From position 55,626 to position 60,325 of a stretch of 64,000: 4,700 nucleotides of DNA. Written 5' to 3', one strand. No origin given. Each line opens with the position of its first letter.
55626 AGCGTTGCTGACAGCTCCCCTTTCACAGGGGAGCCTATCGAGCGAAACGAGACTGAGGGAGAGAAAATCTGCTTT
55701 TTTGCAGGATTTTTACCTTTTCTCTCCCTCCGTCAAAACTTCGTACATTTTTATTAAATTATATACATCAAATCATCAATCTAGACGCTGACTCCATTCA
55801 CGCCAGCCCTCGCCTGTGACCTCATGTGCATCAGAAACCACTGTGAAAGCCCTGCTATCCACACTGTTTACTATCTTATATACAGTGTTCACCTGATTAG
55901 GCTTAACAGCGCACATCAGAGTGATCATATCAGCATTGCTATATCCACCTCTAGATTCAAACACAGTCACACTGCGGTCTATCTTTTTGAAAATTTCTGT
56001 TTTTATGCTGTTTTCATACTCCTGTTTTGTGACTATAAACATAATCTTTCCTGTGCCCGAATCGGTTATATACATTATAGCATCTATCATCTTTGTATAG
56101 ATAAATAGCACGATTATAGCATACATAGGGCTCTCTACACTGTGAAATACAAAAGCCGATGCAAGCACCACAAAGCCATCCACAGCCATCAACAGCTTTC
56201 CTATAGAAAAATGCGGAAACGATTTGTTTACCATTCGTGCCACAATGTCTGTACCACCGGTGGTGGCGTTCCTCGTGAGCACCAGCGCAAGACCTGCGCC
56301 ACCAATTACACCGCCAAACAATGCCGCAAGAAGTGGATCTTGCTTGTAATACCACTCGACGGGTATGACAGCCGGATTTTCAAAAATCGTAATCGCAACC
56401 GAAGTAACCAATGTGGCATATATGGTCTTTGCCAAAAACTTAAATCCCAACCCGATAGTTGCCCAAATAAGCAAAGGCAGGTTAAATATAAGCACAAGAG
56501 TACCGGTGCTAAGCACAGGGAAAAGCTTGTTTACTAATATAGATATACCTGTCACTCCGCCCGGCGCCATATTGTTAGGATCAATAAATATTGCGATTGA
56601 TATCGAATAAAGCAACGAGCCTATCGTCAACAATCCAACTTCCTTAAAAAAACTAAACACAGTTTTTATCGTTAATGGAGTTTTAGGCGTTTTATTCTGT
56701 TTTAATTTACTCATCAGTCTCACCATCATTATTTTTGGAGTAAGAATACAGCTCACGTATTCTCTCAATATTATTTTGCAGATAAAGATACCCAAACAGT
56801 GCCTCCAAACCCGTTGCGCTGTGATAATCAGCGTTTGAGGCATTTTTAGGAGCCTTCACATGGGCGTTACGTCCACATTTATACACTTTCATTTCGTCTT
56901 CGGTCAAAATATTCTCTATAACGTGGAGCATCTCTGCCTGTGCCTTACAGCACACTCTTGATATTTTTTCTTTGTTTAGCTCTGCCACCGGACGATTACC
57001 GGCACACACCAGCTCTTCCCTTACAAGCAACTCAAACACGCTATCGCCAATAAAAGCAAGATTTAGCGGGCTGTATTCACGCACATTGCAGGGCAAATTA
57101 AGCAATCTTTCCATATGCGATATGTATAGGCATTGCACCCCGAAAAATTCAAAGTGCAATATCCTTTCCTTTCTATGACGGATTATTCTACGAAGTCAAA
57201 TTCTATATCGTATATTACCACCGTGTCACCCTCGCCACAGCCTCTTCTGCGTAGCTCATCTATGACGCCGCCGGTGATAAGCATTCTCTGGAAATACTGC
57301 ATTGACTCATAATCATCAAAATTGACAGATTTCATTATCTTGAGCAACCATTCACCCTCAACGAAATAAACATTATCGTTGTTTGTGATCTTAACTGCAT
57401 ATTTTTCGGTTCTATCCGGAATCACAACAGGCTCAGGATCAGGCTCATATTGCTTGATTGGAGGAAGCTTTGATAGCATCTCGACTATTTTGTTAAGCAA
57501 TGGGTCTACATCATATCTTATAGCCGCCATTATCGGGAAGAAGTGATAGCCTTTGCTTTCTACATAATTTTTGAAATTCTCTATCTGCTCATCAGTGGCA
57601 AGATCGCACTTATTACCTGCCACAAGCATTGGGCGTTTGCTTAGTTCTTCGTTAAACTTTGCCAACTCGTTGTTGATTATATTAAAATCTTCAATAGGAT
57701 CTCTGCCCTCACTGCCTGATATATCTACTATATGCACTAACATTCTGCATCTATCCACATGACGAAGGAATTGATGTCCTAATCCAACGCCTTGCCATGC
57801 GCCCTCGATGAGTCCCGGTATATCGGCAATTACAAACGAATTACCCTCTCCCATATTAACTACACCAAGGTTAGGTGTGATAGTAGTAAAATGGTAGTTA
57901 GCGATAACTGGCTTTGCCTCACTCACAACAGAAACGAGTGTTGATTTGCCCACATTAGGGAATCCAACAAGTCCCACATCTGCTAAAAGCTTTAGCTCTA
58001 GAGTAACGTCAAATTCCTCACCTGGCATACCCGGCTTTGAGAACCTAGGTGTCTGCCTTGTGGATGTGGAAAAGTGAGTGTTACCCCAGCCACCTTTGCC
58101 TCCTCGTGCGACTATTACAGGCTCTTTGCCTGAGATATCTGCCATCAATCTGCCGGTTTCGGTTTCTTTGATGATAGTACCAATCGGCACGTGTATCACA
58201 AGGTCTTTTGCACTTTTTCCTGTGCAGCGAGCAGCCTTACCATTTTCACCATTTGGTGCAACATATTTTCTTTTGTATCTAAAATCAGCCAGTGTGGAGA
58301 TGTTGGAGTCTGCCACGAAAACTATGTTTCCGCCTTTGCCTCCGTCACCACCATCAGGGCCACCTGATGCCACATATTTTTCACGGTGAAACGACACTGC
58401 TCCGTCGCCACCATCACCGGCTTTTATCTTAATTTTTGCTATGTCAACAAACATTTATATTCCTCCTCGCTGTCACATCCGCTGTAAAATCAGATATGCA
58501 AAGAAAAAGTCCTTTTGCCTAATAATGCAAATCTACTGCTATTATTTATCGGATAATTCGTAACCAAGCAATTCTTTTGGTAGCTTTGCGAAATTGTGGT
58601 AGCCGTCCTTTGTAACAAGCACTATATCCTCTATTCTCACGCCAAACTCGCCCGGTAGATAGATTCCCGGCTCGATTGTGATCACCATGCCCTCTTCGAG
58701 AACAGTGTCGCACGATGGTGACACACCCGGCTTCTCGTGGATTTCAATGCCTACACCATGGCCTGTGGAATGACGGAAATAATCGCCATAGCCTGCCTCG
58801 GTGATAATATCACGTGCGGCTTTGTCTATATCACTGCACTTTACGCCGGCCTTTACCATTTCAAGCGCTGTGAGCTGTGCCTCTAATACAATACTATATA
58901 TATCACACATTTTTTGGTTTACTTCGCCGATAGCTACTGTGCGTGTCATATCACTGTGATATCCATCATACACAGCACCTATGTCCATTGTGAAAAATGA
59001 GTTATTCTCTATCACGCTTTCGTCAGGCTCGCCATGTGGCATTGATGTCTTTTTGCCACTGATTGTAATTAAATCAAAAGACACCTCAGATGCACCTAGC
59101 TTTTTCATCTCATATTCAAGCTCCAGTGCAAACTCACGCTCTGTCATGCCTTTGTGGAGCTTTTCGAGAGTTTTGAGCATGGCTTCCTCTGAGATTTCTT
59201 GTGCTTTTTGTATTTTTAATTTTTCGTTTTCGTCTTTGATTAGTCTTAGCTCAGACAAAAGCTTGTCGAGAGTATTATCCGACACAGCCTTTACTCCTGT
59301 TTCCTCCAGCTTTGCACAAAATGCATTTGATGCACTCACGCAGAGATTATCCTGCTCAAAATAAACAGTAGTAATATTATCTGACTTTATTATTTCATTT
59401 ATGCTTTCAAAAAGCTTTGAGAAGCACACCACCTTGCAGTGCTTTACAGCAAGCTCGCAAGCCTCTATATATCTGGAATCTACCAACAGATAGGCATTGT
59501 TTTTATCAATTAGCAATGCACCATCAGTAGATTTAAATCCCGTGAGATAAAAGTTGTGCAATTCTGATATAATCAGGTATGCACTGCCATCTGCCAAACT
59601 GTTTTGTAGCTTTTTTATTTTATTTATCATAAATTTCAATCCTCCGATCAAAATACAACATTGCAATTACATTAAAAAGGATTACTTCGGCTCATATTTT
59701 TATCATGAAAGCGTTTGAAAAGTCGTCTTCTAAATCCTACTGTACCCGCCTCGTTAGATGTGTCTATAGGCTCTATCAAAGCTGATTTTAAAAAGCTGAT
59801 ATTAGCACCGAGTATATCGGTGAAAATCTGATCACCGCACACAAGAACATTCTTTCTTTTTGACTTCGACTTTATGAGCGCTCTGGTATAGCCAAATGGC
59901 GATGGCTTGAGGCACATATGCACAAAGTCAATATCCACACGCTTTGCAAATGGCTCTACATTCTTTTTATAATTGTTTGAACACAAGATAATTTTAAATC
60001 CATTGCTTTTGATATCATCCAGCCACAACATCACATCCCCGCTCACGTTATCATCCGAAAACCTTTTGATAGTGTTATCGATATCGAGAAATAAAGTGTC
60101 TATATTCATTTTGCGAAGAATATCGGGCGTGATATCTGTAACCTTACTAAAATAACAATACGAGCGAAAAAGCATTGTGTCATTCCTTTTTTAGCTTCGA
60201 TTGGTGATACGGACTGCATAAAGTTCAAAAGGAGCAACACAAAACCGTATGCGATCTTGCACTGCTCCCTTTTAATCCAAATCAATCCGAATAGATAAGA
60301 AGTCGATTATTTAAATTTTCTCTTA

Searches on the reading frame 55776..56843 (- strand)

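Call 22: search_protein_families(library=pfam, proteins=[window:55776-56843:-], max_evalue=0.00001)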
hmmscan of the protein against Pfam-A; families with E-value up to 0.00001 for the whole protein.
window:55776-56843:- (355 aa): 2 families
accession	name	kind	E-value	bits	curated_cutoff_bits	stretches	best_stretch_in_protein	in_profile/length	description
PF02588.21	YitT_membrane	-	1.3e-56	191.7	24.3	1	70-277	3-199/205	Uncharacterised 5xTM membrane BCR, YitT family COG1284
PF10035.14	DUF2179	-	3e-16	59.4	22.8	1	290-344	1-55/55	Uncharacterized protein conserved in bacteria (DUF2179)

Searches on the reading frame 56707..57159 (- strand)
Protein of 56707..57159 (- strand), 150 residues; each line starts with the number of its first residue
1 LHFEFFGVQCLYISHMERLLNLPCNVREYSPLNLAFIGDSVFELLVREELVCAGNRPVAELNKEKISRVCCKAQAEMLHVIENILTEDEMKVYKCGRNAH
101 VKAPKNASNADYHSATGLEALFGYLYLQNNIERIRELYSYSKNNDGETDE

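Call 68: search_protein_families(library=pfam, proteins=[window:56707-57159:-], max_evalue=0.00001)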
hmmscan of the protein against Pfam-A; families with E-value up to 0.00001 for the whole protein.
window:56707-57159:- (150 aa): 1 family
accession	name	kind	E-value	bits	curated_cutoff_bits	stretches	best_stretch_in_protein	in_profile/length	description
PF00636.31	Ribonuclease_3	-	7.6e-23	81.7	27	1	33-129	2-101/102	Ribonuclease III domain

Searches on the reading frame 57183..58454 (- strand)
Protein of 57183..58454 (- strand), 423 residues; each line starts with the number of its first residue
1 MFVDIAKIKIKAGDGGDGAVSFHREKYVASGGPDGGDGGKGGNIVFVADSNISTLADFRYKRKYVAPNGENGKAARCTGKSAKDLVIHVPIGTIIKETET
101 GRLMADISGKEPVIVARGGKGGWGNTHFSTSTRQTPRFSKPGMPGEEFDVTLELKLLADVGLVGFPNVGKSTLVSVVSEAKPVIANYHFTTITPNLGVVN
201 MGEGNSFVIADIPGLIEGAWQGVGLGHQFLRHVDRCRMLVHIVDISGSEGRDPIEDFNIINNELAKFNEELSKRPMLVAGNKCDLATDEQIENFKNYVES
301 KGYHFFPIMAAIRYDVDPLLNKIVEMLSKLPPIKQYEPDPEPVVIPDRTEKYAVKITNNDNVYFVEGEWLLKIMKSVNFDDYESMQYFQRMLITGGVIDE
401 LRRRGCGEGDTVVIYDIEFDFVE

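Call 22: search_protein_families(library=pfam, proteins=[window:57183-58454:-], max_evalue=0.00001)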
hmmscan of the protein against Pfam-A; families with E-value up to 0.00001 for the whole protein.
window:57183-58454:- (423 aa): 4 families
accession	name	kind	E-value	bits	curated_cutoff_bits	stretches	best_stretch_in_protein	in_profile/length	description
PF01018.28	GTP1_OBG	-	4e-61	205.6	27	1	3-156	1-155/155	GTP1/OBG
PF01926.29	MMR_HSR1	-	8.9e-24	84.2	21.9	1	159-282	1-113/113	50S ribosome-binding GTPase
PF09269.16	DUF1967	-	2.6e-23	82.3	27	1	355-421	2-70/70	Domain of unknown function (DUF1967)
PF02421.24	FeoB_N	-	2.1e-08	34.3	27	1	160-215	3-57/156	Ferrous iron transport protein B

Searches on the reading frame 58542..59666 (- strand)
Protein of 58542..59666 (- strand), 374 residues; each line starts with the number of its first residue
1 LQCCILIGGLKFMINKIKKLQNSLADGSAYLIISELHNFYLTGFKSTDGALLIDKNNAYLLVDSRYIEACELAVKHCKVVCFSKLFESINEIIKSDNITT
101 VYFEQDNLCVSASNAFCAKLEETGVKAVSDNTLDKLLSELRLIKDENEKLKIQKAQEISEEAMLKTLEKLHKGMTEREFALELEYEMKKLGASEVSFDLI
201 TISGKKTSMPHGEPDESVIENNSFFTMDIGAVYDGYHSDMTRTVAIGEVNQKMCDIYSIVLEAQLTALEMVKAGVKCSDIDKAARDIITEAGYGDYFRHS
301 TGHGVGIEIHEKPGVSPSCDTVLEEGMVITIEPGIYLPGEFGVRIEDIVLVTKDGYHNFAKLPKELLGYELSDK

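Call 68: search_protein_families(library=pfam, proteins=[window:58542-59666:-], max_evalue=0.00001)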
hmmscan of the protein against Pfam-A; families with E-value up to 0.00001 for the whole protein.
window:58542-59666:- (374 aa): 2 families
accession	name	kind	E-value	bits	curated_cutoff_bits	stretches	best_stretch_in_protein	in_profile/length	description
PF00557.29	Peptidase_M24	-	1.5e-74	250.7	23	1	151-353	2-208/208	Metallopeptidase family M24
PF01321.24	Creatinase_N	-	1e-11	45.9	22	1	17-142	2-127/128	Creatinase/Prolidase N-terminal domain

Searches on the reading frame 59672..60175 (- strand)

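Call 68: search_protein_families(library=pfam, proteins=[window:59672-60175:-], max_evalue=0.00001)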
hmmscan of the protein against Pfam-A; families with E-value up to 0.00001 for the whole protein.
window:59672-60175:- (167 aa): 1 family
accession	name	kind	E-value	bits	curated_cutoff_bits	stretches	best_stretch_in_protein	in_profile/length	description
PF00702.32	Hydrolase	-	2.6e-08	34.9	26.4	1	43-124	98-187/191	haloacid dehalogenase-like hydrolase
